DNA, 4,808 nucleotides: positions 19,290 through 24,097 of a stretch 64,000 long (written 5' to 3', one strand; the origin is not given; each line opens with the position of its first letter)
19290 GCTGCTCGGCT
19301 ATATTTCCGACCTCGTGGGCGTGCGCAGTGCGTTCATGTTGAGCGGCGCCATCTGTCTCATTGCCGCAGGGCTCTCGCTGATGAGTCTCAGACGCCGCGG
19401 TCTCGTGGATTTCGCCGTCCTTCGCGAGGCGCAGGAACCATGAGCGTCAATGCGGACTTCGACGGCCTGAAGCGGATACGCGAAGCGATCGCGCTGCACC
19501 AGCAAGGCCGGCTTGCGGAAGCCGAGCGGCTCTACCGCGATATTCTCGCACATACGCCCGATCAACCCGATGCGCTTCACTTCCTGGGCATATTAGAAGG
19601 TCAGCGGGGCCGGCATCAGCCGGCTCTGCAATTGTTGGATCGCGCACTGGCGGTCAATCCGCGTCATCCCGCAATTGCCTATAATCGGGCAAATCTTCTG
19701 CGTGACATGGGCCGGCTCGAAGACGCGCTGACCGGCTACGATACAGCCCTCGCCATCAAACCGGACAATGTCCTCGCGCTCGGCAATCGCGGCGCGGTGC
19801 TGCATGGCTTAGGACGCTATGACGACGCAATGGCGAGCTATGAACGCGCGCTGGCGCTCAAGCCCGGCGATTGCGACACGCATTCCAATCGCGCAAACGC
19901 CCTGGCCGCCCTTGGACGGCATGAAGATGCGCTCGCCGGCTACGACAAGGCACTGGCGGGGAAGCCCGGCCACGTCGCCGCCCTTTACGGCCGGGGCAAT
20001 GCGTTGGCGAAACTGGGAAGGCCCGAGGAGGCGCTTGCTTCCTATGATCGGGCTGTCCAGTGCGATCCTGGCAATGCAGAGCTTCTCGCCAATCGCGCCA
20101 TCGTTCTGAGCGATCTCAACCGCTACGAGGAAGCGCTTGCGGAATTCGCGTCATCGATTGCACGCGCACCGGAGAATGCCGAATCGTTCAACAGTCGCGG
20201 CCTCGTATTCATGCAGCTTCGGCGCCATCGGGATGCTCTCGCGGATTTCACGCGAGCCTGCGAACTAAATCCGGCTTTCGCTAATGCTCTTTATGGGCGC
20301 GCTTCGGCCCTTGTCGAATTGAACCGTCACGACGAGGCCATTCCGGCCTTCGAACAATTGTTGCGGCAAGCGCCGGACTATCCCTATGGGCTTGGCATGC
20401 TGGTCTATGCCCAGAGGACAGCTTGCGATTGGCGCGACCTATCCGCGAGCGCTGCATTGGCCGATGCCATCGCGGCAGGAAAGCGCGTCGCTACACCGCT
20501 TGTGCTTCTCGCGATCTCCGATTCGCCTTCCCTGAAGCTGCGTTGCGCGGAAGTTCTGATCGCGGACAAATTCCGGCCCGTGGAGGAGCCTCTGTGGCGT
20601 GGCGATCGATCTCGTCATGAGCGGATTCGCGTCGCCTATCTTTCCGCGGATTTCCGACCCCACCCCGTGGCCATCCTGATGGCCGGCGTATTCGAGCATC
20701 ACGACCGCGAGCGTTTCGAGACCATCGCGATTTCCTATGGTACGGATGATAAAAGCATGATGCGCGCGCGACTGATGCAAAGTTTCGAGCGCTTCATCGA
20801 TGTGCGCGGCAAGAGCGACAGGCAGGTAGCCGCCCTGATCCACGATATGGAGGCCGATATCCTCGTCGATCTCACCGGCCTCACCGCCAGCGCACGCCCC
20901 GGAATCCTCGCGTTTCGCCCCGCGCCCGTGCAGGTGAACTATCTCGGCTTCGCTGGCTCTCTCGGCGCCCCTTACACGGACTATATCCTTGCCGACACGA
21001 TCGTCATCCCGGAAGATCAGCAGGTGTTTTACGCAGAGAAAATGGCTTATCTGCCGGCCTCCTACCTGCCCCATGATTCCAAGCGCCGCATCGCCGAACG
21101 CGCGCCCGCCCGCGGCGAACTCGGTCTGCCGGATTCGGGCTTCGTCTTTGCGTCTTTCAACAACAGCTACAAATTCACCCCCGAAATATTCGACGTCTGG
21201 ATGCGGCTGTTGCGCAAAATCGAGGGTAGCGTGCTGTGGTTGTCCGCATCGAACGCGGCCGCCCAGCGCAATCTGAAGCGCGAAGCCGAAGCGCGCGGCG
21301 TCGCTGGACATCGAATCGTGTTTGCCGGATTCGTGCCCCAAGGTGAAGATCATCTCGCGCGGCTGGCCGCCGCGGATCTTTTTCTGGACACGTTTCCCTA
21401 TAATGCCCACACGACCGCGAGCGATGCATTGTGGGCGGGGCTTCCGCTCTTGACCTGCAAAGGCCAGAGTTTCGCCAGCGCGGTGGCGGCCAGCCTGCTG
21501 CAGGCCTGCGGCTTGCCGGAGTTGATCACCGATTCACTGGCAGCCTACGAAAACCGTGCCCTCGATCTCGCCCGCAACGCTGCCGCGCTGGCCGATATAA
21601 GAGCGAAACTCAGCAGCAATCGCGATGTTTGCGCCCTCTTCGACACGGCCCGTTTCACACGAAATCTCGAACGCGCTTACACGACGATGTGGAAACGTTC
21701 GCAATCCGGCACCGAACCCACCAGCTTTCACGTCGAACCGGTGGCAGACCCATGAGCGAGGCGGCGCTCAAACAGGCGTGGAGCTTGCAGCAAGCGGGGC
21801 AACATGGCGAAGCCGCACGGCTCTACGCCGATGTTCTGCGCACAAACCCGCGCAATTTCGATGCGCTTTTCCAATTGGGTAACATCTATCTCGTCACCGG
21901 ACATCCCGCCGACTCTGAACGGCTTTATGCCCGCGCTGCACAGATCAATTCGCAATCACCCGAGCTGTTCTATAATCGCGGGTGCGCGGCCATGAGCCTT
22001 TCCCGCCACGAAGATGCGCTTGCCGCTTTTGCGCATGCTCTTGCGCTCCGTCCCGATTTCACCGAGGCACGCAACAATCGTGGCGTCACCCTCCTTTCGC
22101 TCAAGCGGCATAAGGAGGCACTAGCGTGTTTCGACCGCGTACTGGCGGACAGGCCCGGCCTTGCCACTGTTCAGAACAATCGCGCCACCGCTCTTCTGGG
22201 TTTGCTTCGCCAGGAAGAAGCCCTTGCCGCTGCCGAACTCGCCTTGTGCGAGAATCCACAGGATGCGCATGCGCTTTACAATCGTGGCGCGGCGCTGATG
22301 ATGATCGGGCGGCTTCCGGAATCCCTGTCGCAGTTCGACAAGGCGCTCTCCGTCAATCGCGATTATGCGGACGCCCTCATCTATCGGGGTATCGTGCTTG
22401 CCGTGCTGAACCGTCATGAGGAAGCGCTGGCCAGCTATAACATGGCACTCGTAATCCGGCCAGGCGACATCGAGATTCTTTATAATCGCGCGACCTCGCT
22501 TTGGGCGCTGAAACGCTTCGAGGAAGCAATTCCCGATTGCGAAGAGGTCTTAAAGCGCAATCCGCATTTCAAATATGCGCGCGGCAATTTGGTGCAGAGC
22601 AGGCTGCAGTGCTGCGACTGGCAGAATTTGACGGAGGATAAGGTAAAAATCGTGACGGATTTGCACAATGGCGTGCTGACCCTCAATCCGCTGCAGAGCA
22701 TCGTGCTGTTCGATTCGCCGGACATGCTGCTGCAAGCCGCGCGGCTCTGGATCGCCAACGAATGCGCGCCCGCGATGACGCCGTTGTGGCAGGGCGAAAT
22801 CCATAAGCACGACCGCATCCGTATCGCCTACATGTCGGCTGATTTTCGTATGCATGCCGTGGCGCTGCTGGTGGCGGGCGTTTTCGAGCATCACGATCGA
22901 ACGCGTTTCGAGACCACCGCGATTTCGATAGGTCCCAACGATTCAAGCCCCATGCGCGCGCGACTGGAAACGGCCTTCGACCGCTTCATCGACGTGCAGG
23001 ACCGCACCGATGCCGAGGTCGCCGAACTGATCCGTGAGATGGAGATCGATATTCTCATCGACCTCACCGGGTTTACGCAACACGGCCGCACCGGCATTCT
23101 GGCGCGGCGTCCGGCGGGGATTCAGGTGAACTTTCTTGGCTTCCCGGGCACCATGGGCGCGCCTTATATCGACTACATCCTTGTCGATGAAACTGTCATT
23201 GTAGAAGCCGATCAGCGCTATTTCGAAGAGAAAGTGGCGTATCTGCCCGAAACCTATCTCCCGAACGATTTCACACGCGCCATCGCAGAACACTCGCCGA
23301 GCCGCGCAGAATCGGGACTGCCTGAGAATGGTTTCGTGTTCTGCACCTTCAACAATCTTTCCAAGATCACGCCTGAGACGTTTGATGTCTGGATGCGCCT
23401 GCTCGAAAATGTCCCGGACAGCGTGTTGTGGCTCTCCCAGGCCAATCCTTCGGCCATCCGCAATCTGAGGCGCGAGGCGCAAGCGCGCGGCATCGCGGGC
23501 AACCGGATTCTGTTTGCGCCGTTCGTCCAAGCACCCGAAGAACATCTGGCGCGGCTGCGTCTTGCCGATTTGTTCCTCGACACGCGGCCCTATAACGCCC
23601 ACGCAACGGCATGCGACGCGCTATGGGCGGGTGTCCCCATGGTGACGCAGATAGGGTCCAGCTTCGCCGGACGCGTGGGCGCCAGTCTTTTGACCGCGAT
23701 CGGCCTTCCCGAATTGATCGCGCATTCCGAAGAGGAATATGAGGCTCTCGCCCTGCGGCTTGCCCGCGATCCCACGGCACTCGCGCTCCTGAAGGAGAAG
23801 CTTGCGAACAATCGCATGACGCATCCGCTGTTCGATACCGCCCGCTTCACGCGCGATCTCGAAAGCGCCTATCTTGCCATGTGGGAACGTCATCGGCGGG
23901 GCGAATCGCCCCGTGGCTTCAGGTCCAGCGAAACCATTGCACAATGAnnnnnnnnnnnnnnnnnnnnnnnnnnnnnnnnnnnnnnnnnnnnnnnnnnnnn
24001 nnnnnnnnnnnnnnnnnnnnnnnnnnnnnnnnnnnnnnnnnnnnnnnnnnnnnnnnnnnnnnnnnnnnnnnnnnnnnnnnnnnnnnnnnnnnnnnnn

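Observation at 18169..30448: MFS exporter translationally coupled to a battery of five tandem TPR-GT41 (OGT/SPINDLY-like) glycosyltransferases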

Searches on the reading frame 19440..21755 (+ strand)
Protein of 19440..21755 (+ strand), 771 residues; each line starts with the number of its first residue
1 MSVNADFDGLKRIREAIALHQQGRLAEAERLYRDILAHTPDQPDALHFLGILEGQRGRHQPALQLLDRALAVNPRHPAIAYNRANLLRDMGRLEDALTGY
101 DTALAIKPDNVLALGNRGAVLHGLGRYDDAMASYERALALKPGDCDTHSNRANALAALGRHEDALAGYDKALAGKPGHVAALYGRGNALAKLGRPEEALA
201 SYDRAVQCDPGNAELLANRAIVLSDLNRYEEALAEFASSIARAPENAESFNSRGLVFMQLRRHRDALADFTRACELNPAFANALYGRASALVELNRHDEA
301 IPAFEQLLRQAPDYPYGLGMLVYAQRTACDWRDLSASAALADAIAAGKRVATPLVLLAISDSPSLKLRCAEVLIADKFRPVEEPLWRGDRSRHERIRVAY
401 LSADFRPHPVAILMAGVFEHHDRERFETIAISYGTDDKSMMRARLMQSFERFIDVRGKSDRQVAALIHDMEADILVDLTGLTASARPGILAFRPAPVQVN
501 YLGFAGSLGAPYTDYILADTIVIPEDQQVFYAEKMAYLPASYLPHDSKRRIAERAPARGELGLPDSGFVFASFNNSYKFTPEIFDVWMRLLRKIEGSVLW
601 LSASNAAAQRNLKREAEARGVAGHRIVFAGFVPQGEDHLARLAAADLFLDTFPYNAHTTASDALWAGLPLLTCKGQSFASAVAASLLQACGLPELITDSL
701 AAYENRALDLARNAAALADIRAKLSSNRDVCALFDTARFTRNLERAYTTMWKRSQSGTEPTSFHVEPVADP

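Call 3: search_protein_families(library=pfam, proteins=[window:19440-21755:+], max_evalue=0.01)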
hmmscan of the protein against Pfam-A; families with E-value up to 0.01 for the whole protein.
window:19440-21755:+ (771 aa): 29 families (the best 25 are shown)
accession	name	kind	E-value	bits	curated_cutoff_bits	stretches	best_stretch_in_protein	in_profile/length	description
PF13844.12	Glyco_transf_41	-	1.6e-77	261.4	25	2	557-743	358-543/543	Glycosyl transferase family 41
PF00515.34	TPR_1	-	3.5e-55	182.1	27.8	6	180-212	2-34/34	Tetratricopeptide repeat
PF07719.23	TPR_2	-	3e-50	164.6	27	7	180-212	2-34/34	Tetratricopeptide repeat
PF13414.12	TPR_11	-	7.2e-43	144.5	26.8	6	85-125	2-42/42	TPR repeat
PF13431.12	TPR_17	-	1.6e-38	128.2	24.4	5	202-233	2-33/34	Tetratricopeptide repeat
PF13432.12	TPR_16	-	9.5e-35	119.1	32.7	5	151-213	3-65/65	Tetratricopeptide repeat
PF13181.12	TPR_8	-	4.1e-32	108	25.7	3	113-143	3-33/34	Tetratricopeptide repeat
PF14559.12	TPR_19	-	7.1e-32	110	25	5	56-110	4-58/68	Tetratricopeptide repeat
PF13424.12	TPR_12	-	3.9e-31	107.5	30.1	4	79-141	4-75/77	Tetratricopeptide repeat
PF13428.12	TPR_14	-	2.5e-29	99.2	23.5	3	180-220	2-42/44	Tetratricopeptide repeat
PF13371.12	TPR_9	-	9.2e-22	77.3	35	4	194-247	10-63/73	Tetratricopeptide repeat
PF13176.12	TPR_7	-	1e-15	56.8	27.9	0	114-144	2-34/36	Tetratricopeptide repeat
PF12895.13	ANAPC3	-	1.1e-15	58.1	27.2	2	125-204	3-81/82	Anaphase-promoting complex, cyclosome, subunit 3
PF07721.20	TPR_4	-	1.4e-13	50.4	27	0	180-203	2-25/26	Tetratricopeptide repeat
PF13374.12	TPR_10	-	2.3e-13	50.1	27.5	0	113-140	4-31/42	Tetratricopeptide repeat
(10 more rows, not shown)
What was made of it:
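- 19440..21755 (+): GT1: TPR-GT41 glycosyltransferase, 771 aa, about 9 TPRs plus a 379-aa catalytic module. PF13844 1.6e-77 (call 3).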

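Call 40: search_protein_families(library=ncbifam, proteins=[window:19440-21755:+], max_evalue=0.00001)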
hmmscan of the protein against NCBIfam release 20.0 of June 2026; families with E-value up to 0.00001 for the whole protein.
window:19440-21755:+ (771 aa): 24 families
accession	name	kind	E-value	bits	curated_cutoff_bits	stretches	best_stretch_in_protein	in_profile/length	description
NF040959.1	MamA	equivalog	1.4e-34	119.4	200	2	16-171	44-199/204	magnetosome protein MamA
TIGR02917.1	PEP_TPR_lipo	equivalog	2.2e-33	115.2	312.2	2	117-324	131-338/899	XrtA/PEP-CTERM system TPR-repeat protein PrsT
NF033762.1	social_mot_Tgl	equivalog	5.7e-27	94.6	225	3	78-210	32-167/252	social motility TPR repeat lipoprotein Tgl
TIGR02521.1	type_IV_pilW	equivalog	1.6e-23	83.5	154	2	159-315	45-203/234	type IV pilus biogenesis/stability protein PilW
TIGR02552.1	LcrH_SycD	equivalog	3e-23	82.1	104.8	0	15-110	24-119/136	SycD/LcrH family type III secretion system chaperone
NF033920.0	C39_PA2778_fam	equivalog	7.6e-18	64.8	150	1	150-242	161-253/255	PA2778 family cysteine peptidase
TIGR00990.1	3a0801s09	subfamily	5.4e-17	61.6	757.25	1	112-200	128-215/615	mitochondrial import receptor subunit TOM70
TIGR03939.1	PGA_TPR_OMP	equivalog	2.3e-16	59.2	366.65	1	197-312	104-215/800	poly-beta-1,6 N-acetyl-D-glucosamine export porin PgaA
NF008391.2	PRK11189.1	equivalog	1.5e-13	50.9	250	1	212-317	64-169/297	lipoprotein NlpI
NF047371.1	FlcA_CTERM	equivalog_domain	5.3e-12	45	300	0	227-310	453-536/646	periplasmic flagellar collar protein FlcA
NF002725.1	PRK02603.1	equivalog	6.5e-12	45.8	143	0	13-93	39-122/173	photosystem I assembly protein Ycf3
NF033758.1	gliding_GltE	equivalog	9.3e-12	44.6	225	0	109-180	288-360/411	adventurous gliding motility TPR repeat lipoprotein GltE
NF052415.1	T3SS_chap_SctY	equivalog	1.6e-10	41.5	70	0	21-104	18-104/106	type III secretion apparatus assembly chaperone SctY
NF047558.1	TPR_END_plus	domain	1.2e-09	37.9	32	0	181-217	1-37/56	TPR end-of-group domain-containing protein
NF011721.1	PRK15174.1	equivalog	3.3e-09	35.5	1200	0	222-332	221-335/656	Vi polysaccharide transport protein VexE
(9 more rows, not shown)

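Call 41: search_protein_families(library=padloc, proteins=[window:19440-21755:+], max_evalue=0.00001)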
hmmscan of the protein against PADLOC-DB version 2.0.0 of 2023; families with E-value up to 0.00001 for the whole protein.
window:19440-21755:+ (771 aa): 2 families
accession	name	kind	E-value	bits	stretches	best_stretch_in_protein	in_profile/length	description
PDLC01172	TPR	-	3.2e-06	24.2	0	220-250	91-121/448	TPR repeats containing protein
PDLC01101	PrimPol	-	6.8e-06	23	0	56-145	12-101/490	adaptation polymerase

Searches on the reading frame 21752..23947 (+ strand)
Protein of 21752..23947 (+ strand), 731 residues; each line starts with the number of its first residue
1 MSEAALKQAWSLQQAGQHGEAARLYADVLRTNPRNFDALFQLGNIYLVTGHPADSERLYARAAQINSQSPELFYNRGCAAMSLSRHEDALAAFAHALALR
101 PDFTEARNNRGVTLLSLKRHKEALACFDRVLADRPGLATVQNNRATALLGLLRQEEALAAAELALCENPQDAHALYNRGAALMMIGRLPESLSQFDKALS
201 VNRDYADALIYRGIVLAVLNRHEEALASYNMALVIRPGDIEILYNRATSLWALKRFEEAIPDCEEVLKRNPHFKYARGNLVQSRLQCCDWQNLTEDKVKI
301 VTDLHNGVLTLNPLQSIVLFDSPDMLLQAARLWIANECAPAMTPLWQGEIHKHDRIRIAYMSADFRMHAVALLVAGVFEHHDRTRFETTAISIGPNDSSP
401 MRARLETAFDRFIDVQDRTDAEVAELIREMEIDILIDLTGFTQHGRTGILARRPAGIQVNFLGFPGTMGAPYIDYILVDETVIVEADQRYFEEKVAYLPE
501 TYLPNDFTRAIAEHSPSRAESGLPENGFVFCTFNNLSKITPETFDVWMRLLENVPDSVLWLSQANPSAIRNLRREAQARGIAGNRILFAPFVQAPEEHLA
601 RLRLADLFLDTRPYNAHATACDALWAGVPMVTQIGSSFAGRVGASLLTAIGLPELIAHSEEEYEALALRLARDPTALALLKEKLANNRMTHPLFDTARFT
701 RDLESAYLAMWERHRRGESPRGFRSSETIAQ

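Call 3: search_protein_families(library=pfam, proteins=[window:21752-23947:+], max_evalue=0.01)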
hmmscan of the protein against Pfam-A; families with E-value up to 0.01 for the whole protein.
window:21752-23947:+ (731 aa): 21 families
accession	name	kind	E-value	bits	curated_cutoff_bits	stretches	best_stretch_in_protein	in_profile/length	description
PF13844.12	Glyco_transf_41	-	5.7e-85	286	25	2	517-703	358-543/543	Glycosyl transferase family 41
PF00515.34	TPR_1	-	1.3e-42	142.3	27.8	5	241-273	2-34/34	Tetratricopeptide repeat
PF07719.23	TPR_2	-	6.4e-39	129.3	27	6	241-272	2-33/34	Tetratricopeptide repeat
PF13432.12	TPR_16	-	4e-32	110.7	32.7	4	74-136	1-63/65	Tetratricopeptide repeat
PF13414.12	TPR_11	-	1.8e-25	88.7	26.8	2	219-252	7-40/42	TPR repeat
PF14559.12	TPR_19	-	1.3e-23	83.5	25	2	14-71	3-60/68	Tetratricopeptide repeat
PF13431.12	TPR_17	-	4.8e-21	73.6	24.4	1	24-55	1-32/34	Tetratricopeptide repeat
PF13181.12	TPR_8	-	1.2e-19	69.1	25.7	1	241-272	2-33/34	Tetratricopeptide repeat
PF13424.12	TPR_12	-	2e-17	63.6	30.1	2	172-233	3-72/77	Tetratricopeptide repeat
PF13371.12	TPR_9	-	3.8e-16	59.3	35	4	217-272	6-61/73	Tetratricopeptide repeat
PF13428.12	TPR_14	-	1.7e-14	53.3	23.5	1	4-44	3-43/44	Tetratricopeptide repeat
PF13174.12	TPR_6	-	1.8e-11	44.3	26.3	0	3-33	1-31/33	Tetratricopeptide repeat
PF13374.12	TPR_10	-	3.3e-08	33.7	27.5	0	106-134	4-32/42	Tetratricopeptide repeat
PF25064.1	ARM_TT21_5th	-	2.4e-07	31.5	27.8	1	18-96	17-98/117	TT21 fifth ARM repeats domain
PF25063.1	ARM_TT21_C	-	3.5e-07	30.8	35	1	196-277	119-201/209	Tetratricopeptide repeat protein 21 C-terminal ARM domain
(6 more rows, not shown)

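Call 40: search_protein_families(library=ncbifam, proteins=[window:21752-23947:+], max_evalue=0.00001)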
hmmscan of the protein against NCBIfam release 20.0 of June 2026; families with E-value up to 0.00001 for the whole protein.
window:21752-23947:+ (731 aa): 17 families
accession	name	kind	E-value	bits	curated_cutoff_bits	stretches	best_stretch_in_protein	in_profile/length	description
TIGR02917.1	PEP_TPR_lipo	equivalog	2.4e-26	91.9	312.2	2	133-272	120-259/899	XrtA/PEP-CTERM system TPR-repeat protein PrsT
NF040959.1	MamA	equivalog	2e-25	89.5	200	2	3-131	72-200/204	magnetosome protein MamA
NF033762.1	social_mot_Tgl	equivalog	4.8e-22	78.5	225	2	67-165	28-127/252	social motility TPR repeat lipoprotein Tgl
TIGR02552.1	LcrH_SycD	equivalog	1e-16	60.9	104.8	0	7-78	23-94/136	SycD/LcrH family type III secretion system chaperone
TIGR02521.1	type_IV_pilW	equivalog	2.3e-15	56.8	154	1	40-134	35-129/234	type IV pilus biogenesis/stability protein PilW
NF008391.2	PRK11189.1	equivalog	2.8e-15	56.6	250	2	65-171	60-166/297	lipoprotein NlpI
NF033920.0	C39_PA2778_fam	equivalog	2.5e-11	43.5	150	1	4-101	158-255/255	PA2778 family cysteine peptidase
NF047371.1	FlcA_CTERM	equivalog_domain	2e-10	39.8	300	0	56-132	459-535/646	periplasmic flagellar collar protein FlcA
NF049992.1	NGTferase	equivalog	7.4e-09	34.7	1000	1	452-694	355-594/614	UDP-glucose:protein N-beta-glucosyltransferase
TIGR00990.1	3a0801s09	subfamily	9e-09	34.5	757.25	0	33-163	362-492/615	mitochondrial import receptor subunit TOM70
NF047507.1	TPR_BatC_Lepto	exception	7.3e-08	32.1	175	0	170-236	56-126/214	TPR repeat-containing protein BatC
NF053607.1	CHU_0125_OmpA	equivalog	8.7e-08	31.1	620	0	7-103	24-120/639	CHU_0125 family OmpA-like outer membrane integrity protein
NF002725.1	PRK02603.1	equivalog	1.2e-07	31.9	143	0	168-247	31-113/173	photosystem I assembly protein Ycf3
NF052415.1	T3SS_chap_SctY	equivalog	1.5e-07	31.9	70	0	8-98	12-105/106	type III secretion apparatus assembly chaperone SctY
NF033758.1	gliding_GltE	equivalog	3.8e-07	29.4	225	0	12-240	130-359/411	adventurous gliding motility TPR repeat lipoprotein GltE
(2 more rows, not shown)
